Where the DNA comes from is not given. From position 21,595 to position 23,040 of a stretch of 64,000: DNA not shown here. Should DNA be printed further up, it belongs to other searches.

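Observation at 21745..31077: Five-gene secreted cytochrome c / beta-propeller cluster: candidate uncharacterised extracytoplasmic redox module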

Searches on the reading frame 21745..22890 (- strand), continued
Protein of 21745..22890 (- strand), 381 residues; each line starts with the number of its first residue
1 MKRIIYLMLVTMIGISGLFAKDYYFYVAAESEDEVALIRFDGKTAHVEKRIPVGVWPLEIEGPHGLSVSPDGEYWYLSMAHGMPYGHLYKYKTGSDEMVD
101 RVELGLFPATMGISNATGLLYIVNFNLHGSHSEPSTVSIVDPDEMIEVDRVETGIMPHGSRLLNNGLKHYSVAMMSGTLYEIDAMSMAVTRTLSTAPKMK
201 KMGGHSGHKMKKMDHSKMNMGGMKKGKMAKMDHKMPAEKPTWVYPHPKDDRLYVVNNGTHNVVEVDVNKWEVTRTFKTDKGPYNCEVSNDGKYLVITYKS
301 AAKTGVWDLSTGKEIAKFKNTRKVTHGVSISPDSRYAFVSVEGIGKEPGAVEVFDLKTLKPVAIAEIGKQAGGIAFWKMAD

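Call 61: find_homologous_proteins(query=A4, max_evalue=1e-10)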
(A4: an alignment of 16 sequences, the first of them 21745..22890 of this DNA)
Query A4 (16 sequences) (381 aa, profile of the alignment): 6577 proteins with E <= 1e-10 among 8000 candidates; the best 120 are listed.
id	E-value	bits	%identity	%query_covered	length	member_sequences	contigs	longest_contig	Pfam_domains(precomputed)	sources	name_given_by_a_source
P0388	1.3e-184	631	61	94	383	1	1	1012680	PF10282.16,PF25174.2,PF21783.3,PF02239.23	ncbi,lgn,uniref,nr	ncbi:YncE family protein [Algoriphagus aquimarinus]|uniref:YncE family protein n=1 Tax=Algoriphagus 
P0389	1.3e-184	631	61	94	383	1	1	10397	PF10282.16,PF25174.2,PF21783.3,PF02239.23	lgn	-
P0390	2.0e-184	631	61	94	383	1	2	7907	PF10282.16,PF25174.2,PF21783.3,PF02239.23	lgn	-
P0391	2.3e-184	631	62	96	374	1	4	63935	PF10282.16,PF25174.2,PF24814.2,PF21783.3,PF02239.23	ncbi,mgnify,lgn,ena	mgnify:CR=1 FL=1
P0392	3.5e-184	630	61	94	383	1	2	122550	PF10282.16,PF25174.2,PF21783.3,PF02239.23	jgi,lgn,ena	-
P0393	8.5e-184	629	60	98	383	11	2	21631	PF10282.16,PF25174.2,PF21783.3,PF02239.23,PF23414.2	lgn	-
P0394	1.1e-183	628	83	100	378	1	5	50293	PF10282.16,PF25174.2,PF21783.3,PF02239.23,PF23414.2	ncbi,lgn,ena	-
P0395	5.6e-183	626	58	99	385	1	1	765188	PF10282.16,PF25174.2,PF24814.2,PF21783.3,PF02239.23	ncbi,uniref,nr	ncbi:YncE family protein [Fulvivirgaceae bacterium BMA10]|uniref:YncE family protein n=1 Tax=Splendi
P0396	1.5e-182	625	93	100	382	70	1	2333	PF10282.16,PF25174.2,PF21783.3,PF02239.23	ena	-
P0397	2.6e-182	624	84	100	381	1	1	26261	PF10282.16,PF25174.2,PF21783.3,PF02239.23,PF23414.2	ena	-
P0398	3.1e-182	624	61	94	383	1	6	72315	PF10282.16,PF25174.2,PF21783.3,PF02239.23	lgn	-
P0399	3.9e-182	623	60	99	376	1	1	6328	PF10282.16,PF21783.3,PF02239.23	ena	-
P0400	3.9e-182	623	61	94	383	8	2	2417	PF10282.16,PF25174.2,PF21783.3,PF02239.23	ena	-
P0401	3.9e-182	623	75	99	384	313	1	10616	PF10282.16,PF25174.2,PF21783.3,PF24817.2,PF02239.23,PF23414.2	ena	-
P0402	5.1e-182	623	59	98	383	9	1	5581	PF10282.16,PF25174.2,PF21783.3,PF02239.23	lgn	-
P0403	5.4e-182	623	61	98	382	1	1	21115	PF10282.16,PF25174.2,PF21783.3,PF02239.23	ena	-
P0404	6.0e-182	623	60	98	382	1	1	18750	PF10282.16,PF25174.2,PF21783.3,PF02239.23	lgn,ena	-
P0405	6.2e-182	623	81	100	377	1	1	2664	PF10282.16,PF25174.2,PF21783.3,PF02239.23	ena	-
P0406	6.9e-182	622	82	100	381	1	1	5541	PF10282.16,PF25174.2,PF21783.3,PF02239.23,PF23414.2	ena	-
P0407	7.5e-182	622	82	99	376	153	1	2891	PF10282.16,PF25174.2,PF24814.2,PF21783.3,PF02239.23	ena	-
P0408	1.4e-181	621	58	99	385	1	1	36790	PF10282.16,PF25174.2,PF21783.3,PF02239.23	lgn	-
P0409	1.4e-181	621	60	95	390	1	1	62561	PF25174.2,PF21783.3,PF02239.23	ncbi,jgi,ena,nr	ncbi:MAG: YncE family protein [Cyclobacteriaceae bacterium]|nr:YncE family protein [Cyclobacteriacea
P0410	1.5e-181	621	81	100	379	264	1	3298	PF10282.16,PF25174.2,PF21783.3,PF02239.23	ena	-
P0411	1.7e-181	621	83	100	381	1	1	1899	PF10282.16,PF25174.2,PF21783.3,PF02239.23,PF23414.2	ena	-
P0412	1.8e-181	621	58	98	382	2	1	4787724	PF10282.16,PF25174.2,PF21783.3,PF02239.23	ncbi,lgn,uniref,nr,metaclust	ncbi:YncE family protein [Algoriphagus machipongonensis]|uniref:YncE family protein n=1 Tax=Algoriph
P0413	2.0e-181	621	58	99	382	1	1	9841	PF10282.16,PF21783.3,PF02239.23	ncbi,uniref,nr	ncbi:YncE family protein [Algoriphagus sp.]|uniref:YncE family protein n=1 Tax=Algoriphagus sp. TaxI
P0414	2.5e-181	621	59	99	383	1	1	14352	PF10282.16,PF25174.2,PF21783.3,PF02239.23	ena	-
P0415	2.8e-181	620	60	98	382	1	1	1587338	PF10282.16,PF25174.2,PF21783.3,PF02239.23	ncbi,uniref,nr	ncbi:YncE family protein [Algoriphagus pacificus]|uniref:YncE family protein n=1 Tax=Algoriphagus pa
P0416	2.8e-181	620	59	99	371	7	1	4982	PF10282.16,PF21783.3,PF02239.23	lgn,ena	-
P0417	2.9e-181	620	82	100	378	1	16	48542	PF10282.16,PF25174.2,PF21783.3,PF02239.23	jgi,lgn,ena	-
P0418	3.4e-181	620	83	100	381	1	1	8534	PF10282.16,PF25174.2,PF21783.3,PF02239.23,PF23414.2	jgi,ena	-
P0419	3.4e-181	620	57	99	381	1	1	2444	PF10282.16,PF21783.3,PF02239.23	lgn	-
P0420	3.4e-181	620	82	100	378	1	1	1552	PF10282.16,PF25174.2,PF21783.3,PF02239.23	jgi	-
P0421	3.6e-181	620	83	100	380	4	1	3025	PF10282.16,PF25174.2,PF21783.3,PF02239.23,PF23414.2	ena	-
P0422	3.7e-181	620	82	100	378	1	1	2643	PF10282.16,PF25174.2,PF21783.3,PF02239.23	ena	-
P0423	3.8e-181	620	60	99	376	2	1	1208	PF10282.16,PF25174.2,PF21783.3,PF02239.23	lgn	-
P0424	3.9e-181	620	83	100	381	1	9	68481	PF10282.16,PF25174.2,PF21783.3,PF02239.23,PF23414.2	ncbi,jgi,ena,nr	ncbi:MAG: YncE family protein [Candidatus Marinimicrobia bacterium]|nr:YncE family protein [Candidat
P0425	4.1e-181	620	83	100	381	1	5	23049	PF10282.16,PF25174.2,PF21783.3,PF02239.23,PF23414.2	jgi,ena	-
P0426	4.4e-181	620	82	100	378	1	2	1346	PF10282.16,PF25174.2,PF21783.3,PF02239.23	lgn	-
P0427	4.8e-181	620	83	100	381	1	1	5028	PF10282.16,PF25174.2,PF21783.3,PF02239.23,PF23414.2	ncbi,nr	ncbi:MAG: YncE family protein [Candidatus Marinimicrobia bacterium]|nr:YncE family protein [Candidat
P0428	4.9e-181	620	83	100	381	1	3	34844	PF10282.16,PF25174.2,PF21783.3,PF02239.23,PF23414.2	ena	-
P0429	6.4e-181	619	83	100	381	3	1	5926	PF10282.16,PF25174.2,PF21783.3,PF02239.23,PF23414.2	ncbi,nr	ncbi:MAG: YncE family protein [Candidatus Marinimicrobia bacterium]|nr:YncE family protein [Candidat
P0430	7.6e-181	619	56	99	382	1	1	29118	PF10282.16,PF25174.2,PF21783.3,PF02239.23,PF23414.2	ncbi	-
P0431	7.6e-181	619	59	99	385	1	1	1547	PF21783.3,PF02239.23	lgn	-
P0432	8.1e-181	619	60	98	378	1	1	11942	PF10282.16,PF25174.2,PF21783.3,PF02239.23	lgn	-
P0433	8.4e-181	619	76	100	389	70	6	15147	PF10282.16,PF25174.2,PF24814.2,PF21783.3,PF24780.2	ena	-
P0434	8.5e-181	619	79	99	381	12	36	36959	PF25168.2,PF10282.16,PF25174.2,PF24814.2,PF21783.3,PF02239.23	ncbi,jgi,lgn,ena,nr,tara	ncbi:MAG: hypothetical protein CMG70_04490 [Candidatus Marinimicrobia bacterium]|jgi:DNA-binding bet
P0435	1.2e-180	618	58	98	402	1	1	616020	PF25174.2,PF21783.3,PF02239.23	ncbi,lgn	ncbi:MAG: YncE family protein [Cyclobacteriaceae bacterium]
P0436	1.2e-180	618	68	100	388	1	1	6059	PF25174.2,PF21783.3,PF02239.23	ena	-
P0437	1.5e-180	618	59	99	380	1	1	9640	PF10282.16,PF25174.2,PF21783.3,PF02239.23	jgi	-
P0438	1.7e-180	618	68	100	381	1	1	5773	PF25174.2,PF21783.3,PF02239.23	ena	-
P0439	1.8e-180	618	82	99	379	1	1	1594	PF10282.16,PF25174.2,PF21783.3,PF02239.23,PF23414.2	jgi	-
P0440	1.8e-180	618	59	99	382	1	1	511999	PF10282.16,PF21783.3,PF02239.23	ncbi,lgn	-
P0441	1.8e-180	618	76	100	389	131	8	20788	PF10282.16,PF25174.2,PF21783.3,PF02239.23,PF23414.2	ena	-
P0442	1.8e-180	618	68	100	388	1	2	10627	PF25174.2,PF21783.3,PF02239.23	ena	-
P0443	1.9e-180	618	82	100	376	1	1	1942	PF25168.2,PF10282.16,PF25174.2,PF24814.2,PF21783.3,PF02239.23,PF23414.2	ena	-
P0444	1.9e-180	618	61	99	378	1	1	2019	PF10282.16,PF25174.2,PF21783.3,PF02239.23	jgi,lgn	jgi:DNA-binding beta-propeller fold protein YncE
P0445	2.3e-180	617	58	98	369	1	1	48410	PF10282.16,PF25174.2,PF21783.3,PF02239.23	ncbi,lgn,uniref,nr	ncbi:YncE family protein [Algoriphagus chordae]|uniref:DNA-binding beta-propeller fold protein YncE 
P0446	2.4e-180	617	83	99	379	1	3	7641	PF10282.16,PF25174.2,PF21783.3,PF02239.23,PF23414.2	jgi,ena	-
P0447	2.5e-180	617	83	99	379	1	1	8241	PF10282.16,PF25174.2,PF24814.2,PF21783.3,PF02239.23,PF23414.2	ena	-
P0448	2.5e-180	617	82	100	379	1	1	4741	PF10282.16,PF25174.2,PF24814.2,PF21783.3,PF02239.23,PF23414.2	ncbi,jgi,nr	ncbi:MAG TPA: YncE family protein [Candidatus Thioglobus sp.]|nr:YncE family protein [Candidatus Thi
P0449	2.5e-180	617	82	99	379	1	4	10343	PF10282.16,PF25174.2,PF21783.3,PF02239.23,PF23414.2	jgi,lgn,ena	jgi:DNA-binding beta-propeller fold protein YncE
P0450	2.6e-180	617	57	99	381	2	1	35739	PF10282.16,PF25174.2,PF21783.3,PF02239.23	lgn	-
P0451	2.6e-180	617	59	100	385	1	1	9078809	PF10282.16,PF25174.2,PF21783.3,PF02239.23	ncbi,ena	-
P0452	2.7e-180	617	74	100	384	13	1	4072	PF10282.16,PF25174.2,PF24814.2,PF21783.3,PF02239.23,PF23414.2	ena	-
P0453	2.7e-180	617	78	100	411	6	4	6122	PF10282.16,PF25174.2,PF24814.2,PF21783.3,PF02239.23,PF23414.2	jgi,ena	jgi:DNA-binding beta-propeller fold protein YncE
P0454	2.8e-180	617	83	100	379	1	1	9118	PF10282.16,PF25174.2,PF24814.2,PF21783.3,PF02239.23,PF23414.2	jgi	jgi:DNA-binding beta-propeller fold protein YncE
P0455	2.9e-180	617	60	98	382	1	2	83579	PF10282.16,PF25174.2,PF21783.3,PF02239.23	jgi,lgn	jgi:DNA-binding beta-propeller fold protein YncE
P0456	3.3e-180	617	67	100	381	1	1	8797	PF25174.2,PF21783.3,PF02239.23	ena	-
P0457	3.3e-180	617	61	94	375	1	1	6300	PF10282.16,PF25174.2,PF21783.3,PF02239.23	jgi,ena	-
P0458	3.3e-180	617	83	99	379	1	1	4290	PF10282.16,PF25174.2,PF21783.3,PF02239.23,PF23414.2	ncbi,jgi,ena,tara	tara:strand:- start:147 stop:1286 length:1140 start_codon:yes stop_codon:yes gene_type:complete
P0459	3.5e-180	617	83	99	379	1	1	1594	PF10282.16,PF25174.2,PF24814.2,PF21783.3,PF02239.23,PF23414.2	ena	-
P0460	3.5e-180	617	67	100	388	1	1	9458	PF25174.2,PF21783.3,PF02239.23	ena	-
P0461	3.5e-180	617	82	99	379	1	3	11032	PF10282.16,PF25174.2,PF21783.3,PF02239.23,PF23414.2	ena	-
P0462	3.6e-180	617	83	99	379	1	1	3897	PF10282.16,PF25174.2,PF21783.3,PF02239.23,PF23414.2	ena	-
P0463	3.6e-180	617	61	94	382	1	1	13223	PF10282.16,PF25174.2,PF21783.3,PF02239.23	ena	-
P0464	3.7e-180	617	58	99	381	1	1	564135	PF10282.16,PF21783.3,PF02239.23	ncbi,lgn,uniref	ncbi:YncE family protein [Algoriphagus sp. SE2]|uniref:YncE family protein n=1 Tax=Algoriphagus sp. 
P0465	3.8e-180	617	83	99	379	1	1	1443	PF10282.16,PF25174.2,PF24814.2,PF21783.3,PF02239.23,PF23414.2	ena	-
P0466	3.8e-180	617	79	99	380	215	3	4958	PF10282.16,PF25174.2,PF24814.2,PF21783.3,PF02239.23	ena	-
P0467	4.1e-180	617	68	100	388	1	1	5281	PF25174.2,PF21783.3,PF02239.23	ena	-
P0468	4.1e-180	617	59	95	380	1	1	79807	PF10282.16,PF25174.2,PF21783.3,PF02239.23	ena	-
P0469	4.2e-180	617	83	99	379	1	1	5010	PF10282.16,PF25174.2,PF21783.3,PF02239.23,PF23414.2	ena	-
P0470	4.3e-180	617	61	94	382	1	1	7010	PF10282.16,PF25174.2,PF21783.3,PF02239.23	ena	-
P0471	4.3e-180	617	68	100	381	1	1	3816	PF25174.2,PF21783.3,PF02239.23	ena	-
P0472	4.4e-180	617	82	99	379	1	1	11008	PF10282.16,PF25174.2,PF21783.3,PF02239.23,PF23414.2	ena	-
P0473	4.6e-180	616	59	98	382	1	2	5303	PF10282.16,PF25174.2,PF21783.3,PF02239.23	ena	-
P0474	4.6e-180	616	58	99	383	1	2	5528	PF10282.16,PF25174.2,PF21783.3,PF02239.23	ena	-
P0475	4.8e-180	616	83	95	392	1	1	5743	PF10282.16,PF25174.2,PF21783.3,PF02239.23,PF23414.2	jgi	jgi:DNA-binding beta-propeller fold protein YncE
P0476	5.1e-180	616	80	99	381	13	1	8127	PF10282.16,PF25174.2,PF24814.2,PF21783.3,PF02239.23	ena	-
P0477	5.1e-180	616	68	100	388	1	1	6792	PF25174.2,PF21783.3,PF02239.23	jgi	-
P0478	5.4e-180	616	82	100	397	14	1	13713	PF10282.16,PF25174.2,PF21783.3,PF02239.23,PF23414.2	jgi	-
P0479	5.5e-180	616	82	100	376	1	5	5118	PF25168.2,PF10282.16,PF25174.2,PF24814.2,PF21783.3,PF02239.23,PF23414.2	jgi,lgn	-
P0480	5.8e-180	616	83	98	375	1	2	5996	PF10282.16,PF25174.2,PF21783.3,PF02239.23,PF23414.2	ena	-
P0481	5.9e-180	616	79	100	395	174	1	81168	PF10282.16,PF25174.2,PF21783.3,PF02239.23,PF23414.2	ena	-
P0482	6.0e-180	616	83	95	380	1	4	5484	PF10282.16,PF25174.2,PF21783.3,PF02239.23,PF23414.2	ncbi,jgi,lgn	-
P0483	6.1e-180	616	83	98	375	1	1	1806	PF10282.16,PF25174.2,PF24814.2,PF21783.3,PF02239.23,PF23414.2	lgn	-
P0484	6.2e-180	616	83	98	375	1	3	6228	PF10282.16,PF25174.2,PF21783.3,PF02239.23,PF23414.2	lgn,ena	-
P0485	6.5e-180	616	79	100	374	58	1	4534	PF10282.16,PF25174.2,PF21783.3,PF02239.23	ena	-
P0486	6.8e-180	616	58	99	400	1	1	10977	PF10282.16,PF25174.2,PF21783.3,PF02239.23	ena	-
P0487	7.2e-180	616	61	94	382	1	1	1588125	PF10282.16,PF25174.2,PF21783.3,PF02239.23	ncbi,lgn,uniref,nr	ncbi:DNA-binding beta-propeller fold protein YncE [Algoriphagus iocasae]|uniref:DNA-binding beta-pro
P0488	7.5e-180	616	82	100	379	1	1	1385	PF10282.16,PF25174.2,PF21783.3,PF02239.23,PF23414.2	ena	-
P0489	7.6e-180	616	82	95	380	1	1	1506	PF10282.16,PF25174.2,PF21783.3,PF02239.23,PF23414.2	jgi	-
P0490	8.0e-180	616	83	98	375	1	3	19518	PF10282.16,PF25174.2,PF21783.3,PF02239.23,PF23414.2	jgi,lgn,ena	-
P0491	8.2e-180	616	57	99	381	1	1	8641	PF10282.16,PF25174.2,PF21783.3,PF02239.23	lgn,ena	-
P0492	8.4e-180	616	75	100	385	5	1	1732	PF10282.16,PF25174.2,PF21783.3,PF02239.23,PF24780.2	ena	-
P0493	8.4e-180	616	83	98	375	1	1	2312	PF10282.16,PF25174.2,PF24814.2,PF21783.3,PF02239.23,PF23414.2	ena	-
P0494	8.5e-180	616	83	99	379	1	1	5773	PF10282.16,PF25174.2,PF21783.3,PF02239.23,PF23414.2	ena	-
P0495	8.5e-180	616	83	98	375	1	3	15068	PF10282.16,PF25174.2,PF24814.2,PF21783.3,PF02239.23,PF23414.2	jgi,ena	-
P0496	8.5e-180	616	81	99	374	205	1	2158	PF10282.16,PF25174.2,PF21783.3,PF02239.23,PF24780.2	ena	-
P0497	8.8e-180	616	75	100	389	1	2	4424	PF10282.16,PF25174.2,PF24814.2,PF21783.3,PF02239.23,PF23414.2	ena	-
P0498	9.1e-180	615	75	100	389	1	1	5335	PF10282.16,PF25174.2,PF21783.3,PF02239.23,PF23414.2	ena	-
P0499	9.3e-180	615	83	98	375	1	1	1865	PF10282.16,PF25174.2,PF24814.2,PF21783.3,PF02239.23,PF23414.2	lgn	-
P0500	9.4e-180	615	83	98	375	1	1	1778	PF10282.16,PF25174.2,PF24814.2,PF21783.3,PF02239.23,PF23414.2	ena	-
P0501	9.5e-180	615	57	94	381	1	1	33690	PF10282.16,PF25174.2,PF21783.3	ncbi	ncbi:MAG: YncE family protein [Cyclobacteriaceae bacterium]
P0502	1.0e-179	615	81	100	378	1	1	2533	PF25174.2,PF24814.2,PF21783.3,PF02239.23,PF23414.2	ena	-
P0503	1.0e-179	615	83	99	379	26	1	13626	PF10282.16,PF25174.2,PF21783.3,PF02239.23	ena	-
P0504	1.1e-179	615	82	99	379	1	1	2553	PF10282.16,PF25174.2,PF21783.3,PF02239.23,PF23414.2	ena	-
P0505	1.2e-179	615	82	100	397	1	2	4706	PF10282.16,PF25174.2,PF21783.3,PF02239.23,PF23414.2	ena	-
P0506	1.2e-179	615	68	100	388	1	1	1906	PF25174.2,PF21783.3,PF02239.23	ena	-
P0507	1.3e-179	615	68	100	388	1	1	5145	PF25174.2,PF21783.3,PF02239.23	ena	-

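Call 67: predict_structure(alignment_id=A5)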
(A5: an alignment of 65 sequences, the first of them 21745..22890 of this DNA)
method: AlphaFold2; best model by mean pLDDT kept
length: 381 residues; sequences in the alignment: 65
mean_pLDDT: 85.3   pTM: 0.83
mean pLDDT of the five models: 85.3, 84.8, 83.9, 83.7, 82.4
residues with pLDDT >= 90: 246; 70-90: 74; 50-70: 26; < 50: 35
segments of 3 or more residues with pLDDT < 50: 200-233
pLDDT, mean of each block of 10 residues (from residue 1): 79 61 94 93 96 69 88 93 79 95 87 94 77 85 96 86 96 92 96 82 32 35 33 73 97 96 97 96 97 96 97 97 91 97 87 97 93 93 77
secondary structure, 60 per line:
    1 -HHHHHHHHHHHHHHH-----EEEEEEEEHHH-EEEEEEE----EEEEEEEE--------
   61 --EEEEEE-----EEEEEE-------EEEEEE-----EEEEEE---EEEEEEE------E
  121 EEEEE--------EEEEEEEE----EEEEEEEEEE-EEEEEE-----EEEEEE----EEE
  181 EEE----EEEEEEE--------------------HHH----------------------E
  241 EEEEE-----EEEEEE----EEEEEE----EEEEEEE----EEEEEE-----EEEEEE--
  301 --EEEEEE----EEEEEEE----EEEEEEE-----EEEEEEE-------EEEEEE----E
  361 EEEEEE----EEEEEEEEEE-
elements in order: H2-16 E22-29 E34-40 E45-52 E63-68 E74-79 E87-92 E98-103 E107-113 E120-125 E134-141 E146-155 E157-162 E168-173 E178-183 E188-194 E240-245 E251-256 E261-266 E271-277 E282-287 E293-298 E303-308 E313-319 E324-330 E336-342 E350-355 E360-366 E371-380

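Call 70: fold_search(model_id=the predicted structure, library=pdb)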
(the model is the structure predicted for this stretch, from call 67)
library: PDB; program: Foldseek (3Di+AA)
matches with E <= 10: 1959; with E <= 0.001: 1776
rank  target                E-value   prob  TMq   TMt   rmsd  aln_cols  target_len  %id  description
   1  1l0q_A                7.7e-17  1.00  0.72  0.70   2.5       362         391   20  Tandem YVTN beta-propeller and PKD domains from an archaeal surface layer protein (released 2002-11-06)
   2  8era_C                9.4e-14  1.00  0.68  0.83   2.9       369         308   12  RMC-5552 in complex with mTORC1 and FKBP12 (released 2022-12-28)
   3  7seu_D                1.0e-13  1.00  0.65  0.78   2.7       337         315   14  Crystal structure of E coli contaminant protein YncE co-purified with a plant protein (released 2022-04-20)
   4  1jju_B                1.4e-13  1.00  0.60  0.67   5.7       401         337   13  Structure of a Quinohemoprotein Amine Dehydrogenase with a Unique Redox Cofactor and Highly Unusual Crosslinking (released 2001-12-12)
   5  3vgz_C                2.1e-13  1.00  0.65  0.76   2.6       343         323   14  Crystal structure of E. coli YncE (released 2011-11-16)
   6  1ri6                  2.7e-13  1.00  0.69  0.78   3.7       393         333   11  Structure of a putative isomerase from E. coli (released 2003-11-25)
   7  9n73_LO               3.3e-13  1.00  0.36  0.18  20.5       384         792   12  SSU processome maturation and disassembly, State G (released 2025-10-29)
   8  5c2v_B                6.1e-13  1.00  0.58  0.63   3.8       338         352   16  Kuenenia stuttgartiensis Hydrazine Synthase (released 2015-10-14)
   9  3bws_A                8.5e-13  1.00  0.57  0.54   6.2       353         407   13  Crystal structure of the leptospiral antigen Lp49 (released 2008-10-07)
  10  9n6z_LO               1.1e-12  1.00  0.36  0.18  20.7       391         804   11  SSU processome maturation and disassembly, State D (released 2025-11-05)
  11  3vh0_A                1.4e-12  1.00  0.65  0.77   3.6       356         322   14  Crystal structure of E. coli YncE complexed with DNA (released 2011-11-16)
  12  6rxt_UA               1.9e-12  1.00  0.45  0.21  20.7       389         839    9  Cryo-EM structure of the 90S pre-ribosome (Kre33-Noc4) from Chaetomium thermophilum, state A (released 2019-08-14)
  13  3vgz_A                2.6e-12  1.00  0.66  0.77   2.4       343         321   14  Crystal structure of E. coli YncE (released 2011-11-16)
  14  1gxr_A                2.7e-12  1.00  0.57  0.64   4.4       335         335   12  WD40 Region of Human Groucho/TLE1 (released 2002-06-13)
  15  8okv_D                3.1e-12  1.00  0.64  0.75   4.1       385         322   11  lipoprotein BT2095 from Bacteroides thetaiotamicron bound to cyanocobalamin CnCbl (released 2023-09-20)
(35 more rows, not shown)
